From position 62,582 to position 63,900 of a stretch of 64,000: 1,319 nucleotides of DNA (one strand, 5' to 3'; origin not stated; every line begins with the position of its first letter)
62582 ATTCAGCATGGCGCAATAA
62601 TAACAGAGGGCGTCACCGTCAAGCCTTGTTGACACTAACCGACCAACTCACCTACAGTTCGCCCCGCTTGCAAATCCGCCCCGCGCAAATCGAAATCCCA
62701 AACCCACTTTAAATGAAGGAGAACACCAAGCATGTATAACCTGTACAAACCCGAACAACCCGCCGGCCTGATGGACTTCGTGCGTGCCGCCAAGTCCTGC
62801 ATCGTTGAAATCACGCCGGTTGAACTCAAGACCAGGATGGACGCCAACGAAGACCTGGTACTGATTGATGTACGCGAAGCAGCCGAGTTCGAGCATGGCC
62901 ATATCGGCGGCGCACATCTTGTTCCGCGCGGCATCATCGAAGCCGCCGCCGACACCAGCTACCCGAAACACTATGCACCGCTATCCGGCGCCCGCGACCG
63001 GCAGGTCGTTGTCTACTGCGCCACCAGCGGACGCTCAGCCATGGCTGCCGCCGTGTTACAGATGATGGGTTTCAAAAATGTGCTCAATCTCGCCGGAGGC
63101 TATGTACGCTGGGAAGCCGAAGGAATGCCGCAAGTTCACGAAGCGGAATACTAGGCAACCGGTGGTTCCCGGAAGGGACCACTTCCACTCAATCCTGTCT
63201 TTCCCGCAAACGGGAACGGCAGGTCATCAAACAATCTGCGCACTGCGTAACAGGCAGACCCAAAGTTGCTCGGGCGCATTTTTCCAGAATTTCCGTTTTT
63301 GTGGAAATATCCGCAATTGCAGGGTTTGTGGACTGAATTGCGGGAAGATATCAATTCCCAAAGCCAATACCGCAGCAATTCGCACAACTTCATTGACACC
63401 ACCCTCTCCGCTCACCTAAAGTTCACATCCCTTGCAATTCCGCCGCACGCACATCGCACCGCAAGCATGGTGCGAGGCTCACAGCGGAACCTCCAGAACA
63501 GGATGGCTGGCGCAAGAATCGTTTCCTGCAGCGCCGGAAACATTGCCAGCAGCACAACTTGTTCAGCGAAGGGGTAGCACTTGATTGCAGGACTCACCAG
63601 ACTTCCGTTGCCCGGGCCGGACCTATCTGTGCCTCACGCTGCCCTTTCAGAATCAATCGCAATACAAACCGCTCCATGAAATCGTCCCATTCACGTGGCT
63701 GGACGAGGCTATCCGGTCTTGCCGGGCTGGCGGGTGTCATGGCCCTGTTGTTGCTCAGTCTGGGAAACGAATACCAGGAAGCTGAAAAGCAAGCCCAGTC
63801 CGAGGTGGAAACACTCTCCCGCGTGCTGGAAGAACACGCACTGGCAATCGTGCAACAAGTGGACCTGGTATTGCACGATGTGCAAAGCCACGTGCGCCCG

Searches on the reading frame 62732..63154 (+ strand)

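Call 80: search_protein_families(library=pfam, proteins=[window:62732-63154:+], max_evalue=0.001)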
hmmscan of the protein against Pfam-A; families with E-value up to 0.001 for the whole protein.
window:62732-63154:+ (140 aa): 1 family
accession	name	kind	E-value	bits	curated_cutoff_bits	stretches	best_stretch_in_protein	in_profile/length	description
PF00581.25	Rhodanese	-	5.8e-23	81.7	22.2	1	28-130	1-102/102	Rhodanese-like domain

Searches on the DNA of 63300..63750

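Call 5: search_rna_families(source=window, start=63300, end=63750, threshold=evalue, max_evalue=10, show_alignments=3)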
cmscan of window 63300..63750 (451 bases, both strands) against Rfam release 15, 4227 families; matches with E-value up to 10: 1.
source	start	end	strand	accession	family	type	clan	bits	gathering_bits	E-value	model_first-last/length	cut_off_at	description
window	63304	63340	+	RF02661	icaR_5p_UTR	Cis-reg;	-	19.5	88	1.6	1-75/75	no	icaR 5' UTR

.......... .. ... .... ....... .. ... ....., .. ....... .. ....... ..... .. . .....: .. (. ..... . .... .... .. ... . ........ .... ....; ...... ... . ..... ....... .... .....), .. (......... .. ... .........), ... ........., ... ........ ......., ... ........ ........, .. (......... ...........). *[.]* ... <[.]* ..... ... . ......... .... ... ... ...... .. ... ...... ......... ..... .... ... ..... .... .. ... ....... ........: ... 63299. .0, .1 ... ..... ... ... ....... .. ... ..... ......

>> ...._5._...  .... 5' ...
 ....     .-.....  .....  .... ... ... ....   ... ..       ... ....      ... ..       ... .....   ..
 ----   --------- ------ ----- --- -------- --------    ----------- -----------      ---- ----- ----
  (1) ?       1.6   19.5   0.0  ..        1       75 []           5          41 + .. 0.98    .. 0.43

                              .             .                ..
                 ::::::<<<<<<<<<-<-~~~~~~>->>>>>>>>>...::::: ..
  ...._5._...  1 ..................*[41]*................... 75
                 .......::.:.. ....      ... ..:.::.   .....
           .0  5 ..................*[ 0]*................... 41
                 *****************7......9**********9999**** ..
